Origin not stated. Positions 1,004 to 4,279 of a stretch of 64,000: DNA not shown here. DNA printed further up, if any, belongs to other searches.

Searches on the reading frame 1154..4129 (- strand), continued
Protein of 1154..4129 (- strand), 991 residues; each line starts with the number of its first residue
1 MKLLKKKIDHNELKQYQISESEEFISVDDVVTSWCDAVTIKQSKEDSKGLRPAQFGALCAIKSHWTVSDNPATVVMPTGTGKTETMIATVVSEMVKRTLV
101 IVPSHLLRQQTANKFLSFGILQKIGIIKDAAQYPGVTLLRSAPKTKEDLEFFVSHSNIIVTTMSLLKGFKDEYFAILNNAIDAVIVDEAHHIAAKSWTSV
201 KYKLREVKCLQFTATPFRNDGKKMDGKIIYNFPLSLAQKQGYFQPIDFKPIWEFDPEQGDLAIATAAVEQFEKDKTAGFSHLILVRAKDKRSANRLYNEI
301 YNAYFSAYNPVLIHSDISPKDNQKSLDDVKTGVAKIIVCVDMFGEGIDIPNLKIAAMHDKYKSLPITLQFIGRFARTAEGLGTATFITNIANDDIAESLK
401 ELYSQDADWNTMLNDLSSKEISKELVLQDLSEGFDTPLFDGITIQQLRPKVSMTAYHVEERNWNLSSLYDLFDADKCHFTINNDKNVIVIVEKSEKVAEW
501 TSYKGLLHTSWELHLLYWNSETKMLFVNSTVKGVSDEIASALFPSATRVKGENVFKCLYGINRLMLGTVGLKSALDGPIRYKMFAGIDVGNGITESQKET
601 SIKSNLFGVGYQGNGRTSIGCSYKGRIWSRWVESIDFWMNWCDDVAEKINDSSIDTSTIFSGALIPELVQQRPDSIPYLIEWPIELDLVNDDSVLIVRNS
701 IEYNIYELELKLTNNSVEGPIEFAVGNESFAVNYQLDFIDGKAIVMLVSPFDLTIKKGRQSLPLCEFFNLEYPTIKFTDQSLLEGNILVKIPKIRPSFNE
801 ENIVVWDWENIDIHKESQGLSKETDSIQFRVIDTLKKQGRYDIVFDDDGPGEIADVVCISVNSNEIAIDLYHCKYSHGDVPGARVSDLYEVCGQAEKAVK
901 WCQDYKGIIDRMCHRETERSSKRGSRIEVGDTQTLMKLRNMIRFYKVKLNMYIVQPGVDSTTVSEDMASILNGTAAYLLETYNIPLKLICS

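Call 19: search_solved_structures(query=window:1154-4129:-, max_evalue=0.001, show_alignments=1)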
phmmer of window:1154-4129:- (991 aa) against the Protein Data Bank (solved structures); distinct sequences matched with E-value up to 0.001: 51.
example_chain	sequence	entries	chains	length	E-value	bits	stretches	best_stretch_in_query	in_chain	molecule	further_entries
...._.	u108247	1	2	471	2.6e-09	38.8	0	64-119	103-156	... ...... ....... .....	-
2fwr_A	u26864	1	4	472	2.6e-09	38.8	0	64-119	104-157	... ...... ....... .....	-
6p4f_A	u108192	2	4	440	2.5e-08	35.6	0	68-119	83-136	DNA-dependent ATPase XPBII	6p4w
5tnu_A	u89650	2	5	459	3e-08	35.3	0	68-119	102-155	DNA-dependent ATPase XPBII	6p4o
7clg_A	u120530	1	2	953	2.6e-07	32.2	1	160-392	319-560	Putative helicase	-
2jgn_A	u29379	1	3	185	5e-07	31.3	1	277-403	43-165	ATP-DEPENDENT RNA HELICASE DDX3X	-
7ymf_B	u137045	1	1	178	7.9e-07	30.6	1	277-403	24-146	ATP-dependent RNA helicase DDX3X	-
2i4i_A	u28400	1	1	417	3.2e-06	28.6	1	277-403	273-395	ATP-dependent RNA helicase DDX3X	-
7liu_A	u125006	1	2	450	3.7e-06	28.4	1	277-403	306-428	ATP-dependent RNA helicase DDX3X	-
5e7i_B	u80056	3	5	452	3.7e-06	28.4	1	277-403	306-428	ATP-dependent RNA helicase DDX3X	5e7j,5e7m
4pxa_A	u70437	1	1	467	4e-06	28.3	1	277-403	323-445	ATP-dependent RNA helicase DDX3X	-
6o5f_A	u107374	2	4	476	4e-06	28.2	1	277-403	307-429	ATP-dependent RNA helicase DDX3X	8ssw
6cz5_A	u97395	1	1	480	4.1e-06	28.2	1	277-403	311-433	ATP-dependent RNA helicase DDX3X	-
9e2c_A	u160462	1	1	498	4.4e-06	28.1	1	277-403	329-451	Isoform 2 of ATP-dependent RNA helicase DDX3X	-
6yvh_H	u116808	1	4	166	1.2e-05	26.6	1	289-408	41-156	Eukaryotic initiation factor 4A-III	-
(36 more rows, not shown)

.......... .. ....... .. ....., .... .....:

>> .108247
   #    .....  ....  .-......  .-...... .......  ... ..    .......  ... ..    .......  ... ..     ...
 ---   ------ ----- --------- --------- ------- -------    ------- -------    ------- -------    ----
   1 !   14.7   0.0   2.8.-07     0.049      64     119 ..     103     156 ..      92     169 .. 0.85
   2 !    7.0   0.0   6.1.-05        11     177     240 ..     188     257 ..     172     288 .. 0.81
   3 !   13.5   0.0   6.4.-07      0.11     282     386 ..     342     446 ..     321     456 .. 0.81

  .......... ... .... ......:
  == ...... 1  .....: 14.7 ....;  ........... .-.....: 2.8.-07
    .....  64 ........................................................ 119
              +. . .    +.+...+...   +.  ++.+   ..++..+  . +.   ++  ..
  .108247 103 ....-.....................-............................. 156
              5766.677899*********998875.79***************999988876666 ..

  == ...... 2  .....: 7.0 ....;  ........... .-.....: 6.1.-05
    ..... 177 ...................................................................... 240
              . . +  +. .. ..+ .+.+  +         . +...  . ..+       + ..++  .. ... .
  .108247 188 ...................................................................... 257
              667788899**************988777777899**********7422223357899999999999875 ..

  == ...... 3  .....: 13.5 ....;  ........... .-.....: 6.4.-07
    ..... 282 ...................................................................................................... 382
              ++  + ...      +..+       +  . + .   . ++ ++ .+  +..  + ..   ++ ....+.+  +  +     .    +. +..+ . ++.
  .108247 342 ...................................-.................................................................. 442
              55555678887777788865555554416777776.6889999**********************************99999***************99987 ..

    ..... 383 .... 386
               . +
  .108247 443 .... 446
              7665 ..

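Call 25: find_encoding_contigs(protein=P0005, flank=10000, max_places=4)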
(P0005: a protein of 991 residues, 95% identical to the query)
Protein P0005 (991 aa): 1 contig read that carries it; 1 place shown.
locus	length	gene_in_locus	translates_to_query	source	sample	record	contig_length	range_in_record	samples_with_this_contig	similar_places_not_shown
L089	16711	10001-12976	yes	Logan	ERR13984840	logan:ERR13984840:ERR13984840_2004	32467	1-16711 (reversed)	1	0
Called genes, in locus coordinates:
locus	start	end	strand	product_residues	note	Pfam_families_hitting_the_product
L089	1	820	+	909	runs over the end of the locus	PF03193:RsgA_GTPase (faint), PF00004:AAA (faint), PF00910:RNA_helicase (faint), PF01078:Mg_chelatase (faint), PF07728:AAA_5, PF28529:McrB_lid (weak), PF07728:AAA_5, PF28529:McrB_lid, +8 more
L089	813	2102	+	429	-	PF10117:McrBC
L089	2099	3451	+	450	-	PF00145:DNA_methylase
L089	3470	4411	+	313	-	PF00145:DNA_methylase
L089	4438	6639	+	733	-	PF03235:GmrSD_N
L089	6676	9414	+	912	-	PF13361:UvrD_C (faint), PF13245:AAA_19, PF13604:AAA_30, PF01443:Viral_helicase1, PF09848:SLFN-g3_helicase, PF01443:Viral_helicase1, PF13538:UvrD_C_2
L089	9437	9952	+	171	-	PF14280:DUF4365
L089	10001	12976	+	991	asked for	PF00270:DEAD, PF04851:ResIII, PF18766:SWI2_SNF2 (weak), PF00176:SNF2-rel_dom (weak), PF00271:Helicase_C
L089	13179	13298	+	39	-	-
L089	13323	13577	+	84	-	PF20648:DUF6809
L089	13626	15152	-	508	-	PF00239:Resolvase, PF07508:Recombinase, PF13408:Zn_ribbon_recom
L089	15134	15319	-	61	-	PF20612:SHOCT_2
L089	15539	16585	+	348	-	PF02661:Fic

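Call 26: find_encoding_contigs(protein=P0011, flank=10000, max_places=4)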
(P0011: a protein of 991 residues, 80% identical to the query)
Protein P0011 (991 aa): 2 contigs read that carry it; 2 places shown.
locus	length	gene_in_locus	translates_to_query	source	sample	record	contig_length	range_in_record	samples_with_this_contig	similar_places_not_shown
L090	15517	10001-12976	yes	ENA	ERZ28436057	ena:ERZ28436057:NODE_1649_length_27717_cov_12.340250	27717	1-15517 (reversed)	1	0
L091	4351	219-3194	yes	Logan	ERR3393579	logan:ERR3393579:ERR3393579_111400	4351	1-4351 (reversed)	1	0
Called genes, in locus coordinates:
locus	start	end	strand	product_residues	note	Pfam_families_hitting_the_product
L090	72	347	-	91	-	PF20648:DUF6809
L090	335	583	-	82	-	PF14192:DUF4314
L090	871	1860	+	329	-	PF02195:ParB_N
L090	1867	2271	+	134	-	-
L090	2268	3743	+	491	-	PF04851:ResIII, PF00176:SNF2-rel_dom, PF18766:SWI2_SNF2 (faint), PF00271:Helicase_C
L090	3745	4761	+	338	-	-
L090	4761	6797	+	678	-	PF04055:Radical_SAM (weak)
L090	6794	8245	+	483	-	PF13589:HATPase_c_3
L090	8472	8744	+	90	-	-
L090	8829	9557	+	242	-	PF00106:adh_short, PF13561:adh_short_C2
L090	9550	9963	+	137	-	PF01327:Pep_deformylase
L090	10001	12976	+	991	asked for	PF00270:DEAD, PF04851:ResIII, PF18766:SWI2_SNF2 (faint), PF00176:SNF2-rel_dom (weak), PF00271:Helicase_C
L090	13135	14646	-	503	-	PF00239:Resolvase, PF07508:Recombinase, PF13384:HTH_23 (faint), PF13408:Zn_ribbon_recom (weak)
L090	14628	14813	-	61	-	PF20612:SHOCT_2 (weak)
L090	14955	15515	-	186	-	?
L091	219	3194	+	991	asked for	PF00270:DEAD, PF04851:ResIII, PF18766:SWI2_SNF2 (faint), PF00176:SNF2-rel_dom (weak), PF00271:Helicase_C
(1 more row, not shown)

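Call 44: search_protein_families(library=pfam, proteins=[L014:5738-6337:+, L015:12329-12928:+, L028:12377-12976:+, L059:12329-12928:+, L061:5403-6002:+, L068:12350-12949:+, L079:12350-12949:+, L021:12326-12925:+, L044:12254-12853:+], max_evalue=10)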
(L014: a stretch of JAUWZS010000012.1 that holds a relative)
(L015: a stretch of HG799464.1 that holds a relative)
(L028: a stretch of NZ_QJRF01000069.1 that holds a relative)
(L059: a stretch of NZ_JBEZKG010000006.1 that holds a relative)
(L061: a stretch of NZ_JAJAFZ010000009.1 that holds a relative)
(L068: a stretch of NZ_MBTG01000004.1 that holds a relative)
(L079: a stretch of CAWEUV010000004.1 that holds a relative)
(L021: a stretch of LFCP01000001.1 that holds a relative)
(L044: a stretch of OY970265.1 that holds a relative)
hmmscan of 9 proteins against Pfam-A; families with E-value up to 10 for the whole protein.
L014:5738-6337:+ (200 aa): 0 families

L015:12329-12928:+ (200 aa): 1 family
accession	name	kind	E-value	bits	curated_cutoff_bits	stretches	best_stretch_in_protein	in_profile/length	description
PF14904.11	FAM86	-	0.21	12.1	23.5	0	7-47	20-60/94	Family of unknown function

L028:12377-12976:+ (200 aa): 1 family
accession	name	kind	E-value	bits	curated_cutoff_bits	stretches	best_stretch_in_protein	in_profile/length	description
PF12257.13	IML1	-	0.19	11.3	26.2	1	88-137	145-193/286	Vacuolar membrane-associated protein Iml1, N-terminal domain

L059:12329-12928:+ (200 aa): 0 families

L061:5403-6002:+ (200 aa): 1 family
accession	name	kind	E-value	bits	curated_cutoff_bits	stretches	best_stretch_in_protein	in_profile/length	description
PF07098.16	DUF1360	-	0.089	13.2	21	1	27-82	8-64/102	Protein of unknown function (DUF1360)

L068:12350-12949:+ (200 aa): 1 family
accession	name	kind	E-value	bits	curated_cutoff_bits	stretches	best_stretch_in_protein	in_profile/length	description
PF21004.2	MCEL_GT_NTPase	-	0.0044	17.2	27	1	31-105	15-84/113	mRNA capping enzyme catalytic subunit, GTase, NTPase domain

L079:12350-12949:+ (200 aa): 1 family
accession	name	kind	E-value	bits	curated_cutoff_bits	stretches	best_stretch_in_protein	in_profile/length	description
PF08963.15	DUF1878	-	0.036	15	23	1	84-128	36-80/110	Protein of unknown function (DUF1878)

L021:12326-12925:+ (200 aa): 0 families

L044:12254-12853:+ (200 aa): 0 families

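Call 57: search_protein_families(library=pfam, proteins=[L052:6118-9582:+, L035:3559-6228:+, L050:12980-16219:-, L041:12528-14648:+, L047:4154-5422:+, L007:5768-7120:-, L004:13732-14529:+], max_evalue=0.0001)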
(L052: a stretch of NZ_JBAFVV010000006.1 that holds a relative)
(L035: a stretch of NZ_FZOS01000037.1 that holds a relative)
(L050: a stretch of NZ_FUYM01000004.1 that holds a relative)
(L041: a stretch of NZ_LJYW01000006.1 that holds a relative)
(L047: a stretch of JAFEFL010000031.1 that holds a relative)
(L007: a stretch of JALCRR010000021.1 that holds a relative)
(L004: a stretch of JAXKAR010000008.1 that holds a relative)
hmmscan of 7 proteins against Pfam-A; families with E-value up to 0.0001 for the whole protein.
L052:6118-9582:+ (1154 aa): 5 families
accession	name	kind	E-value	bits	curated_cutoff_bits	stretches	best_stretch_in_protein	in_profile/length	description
PF00580.27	UvrD-helicase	-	3.1e-53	181.7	23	1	39-480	7-270/271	UvrD/REP helicase N-terminal domain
PF13361.12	UvrD_C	-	8.1e-23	81.8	25.6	2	491-669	3-150/350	UvrD-like helicase C-terminal domain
PF13245.12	AAA_19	-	3.6e-13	50.3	25.1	1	42-466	8-134/134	AAA domain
PF13538.12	UvrD_C_2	-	1.4e-07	31.6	27.4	0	859-879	31-51/52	UvrD-like helicase C-terminal domain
PF12705.13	PDDEXK_1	-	2.8e-05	24.6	22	0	990-1130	36-172/247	PD-(D/E)XK nuclease superfamily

L035:3559-6228:+ (889 aa): 1 family
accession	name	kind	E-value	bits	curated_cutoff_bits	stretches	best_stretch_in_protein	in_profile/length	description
PF12705.13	PDDEXK_1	-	3.7e-20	73.4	22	1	587-810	3-197/247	PD-(D/E)XK nuclease superfamily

L050:12980-16219:- (1079 aa): 1 family
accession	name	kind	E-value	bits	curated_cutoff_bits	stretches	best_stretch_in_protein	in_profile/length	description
PF00271.37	Helicase_C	-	4e-06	27.5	23.5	1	853-908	56-109/110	Helicase conserved C-terminal domain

L041:12528-14648:+ (706 aa): 1 family
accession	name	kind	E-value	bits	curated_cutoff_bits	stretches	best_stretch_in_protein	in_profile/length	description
PF13091.12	PLDc_2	-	2.4e-06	27.9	27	0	414-457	79-118/132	PLD-like domain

L047:4154-5422:+ (422 aa): 1 family
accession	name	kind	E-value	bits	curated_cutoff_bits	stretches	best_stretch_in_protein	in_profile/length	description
PF19888.4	DUF6361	-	7.1e-14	52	25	1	32-139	28-130/388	Family of unknown function (DUF6361)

L007:5768-7120:- (450 aa): 2 families
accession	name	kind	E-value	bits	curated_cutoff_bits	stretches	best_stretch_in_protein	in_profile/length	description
PF00589.27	Phage_integrase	-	5e-16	59.4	27.1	1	233-423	4-170/172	Phage integrase family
PF13102.12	Phage_int_SAM_5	-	2.3e-07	31.5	22.3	1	124-217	2-94/98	Phage integrase SAM-like domain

L004:13732-14529:+ (265 aa): 2 families
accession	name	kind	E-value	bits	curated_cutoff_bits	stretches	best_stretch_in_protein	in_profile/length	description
PF00005.33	ABC_tran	-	5.1e-38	131.2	25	1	26-166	1-136/137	ABC transporter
PF02463.25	SMC_N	-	1.4e-06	28.4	40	1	36-201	24-201/220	RecF/RecN/SMC N terminal domain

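Call 82: search_protein_families(library=padloc, alignment_id=A5, max_evalue=1e-10)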
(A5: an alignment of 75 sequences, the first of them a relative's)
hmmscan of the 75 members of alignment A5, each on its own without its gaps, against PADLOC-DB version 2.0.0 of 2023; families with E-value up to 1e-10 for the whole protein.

A. member 1, L001:2007-2936:+ (310 aa): 4 families
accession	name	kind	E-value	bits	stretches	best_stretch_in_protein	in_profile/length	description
PDLC03420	REase_II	-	1.5e-110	367.3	1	3-308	8-314/317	Type II restriction enzyme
PDLC03359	MTase_II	-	3e-101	338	1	3-309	532-839/840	Type II methyltransferase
PDLC03412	REase_II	-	1.4e-49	167.1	1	6-305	16-321/324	Type II restriction enzyme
PDLC03589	REase_II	-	4.5e-22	76.5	1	63-301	93-348/364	Type II restriction enzyme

B. families by the number of members that match (of 75 scanned): 168 families (the first 25 are shown)
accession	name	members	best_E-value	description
PDLC03830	ZacC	3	0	-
PDLC03802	RTasHel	3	5.5e-43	DRT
PDLC00117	GajB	3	1.9e-42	UrvD helicase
PDLC00132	GajB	3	2.2e-37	UrvD helicase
PDLC00114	GajB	3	4.1e-37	UrvD helicase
PDLC00127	GajB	3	9.8e-33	UrvD helicase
PDLC00103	GajB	3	1.2e-30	UrvD helicase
PDLC00130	GajB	3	1.3e-29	UrvD helicase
PDLC00122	GajB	3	2.2e-27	UrvD helicase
PDLC00107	GajB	3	5.2e-27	UrvD helicase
PDLC00104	GajB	3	2.3e-25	UrvD helicase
PDLC00112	GajB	3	6.5e-25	UrvD helicase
PDLC00119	GajB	3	1.2e-24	UrvD helicase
PDLC00123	GajB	3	2e-22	UrvD helicase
PDLC00134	GajB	3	3.2e-22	UrvD helicase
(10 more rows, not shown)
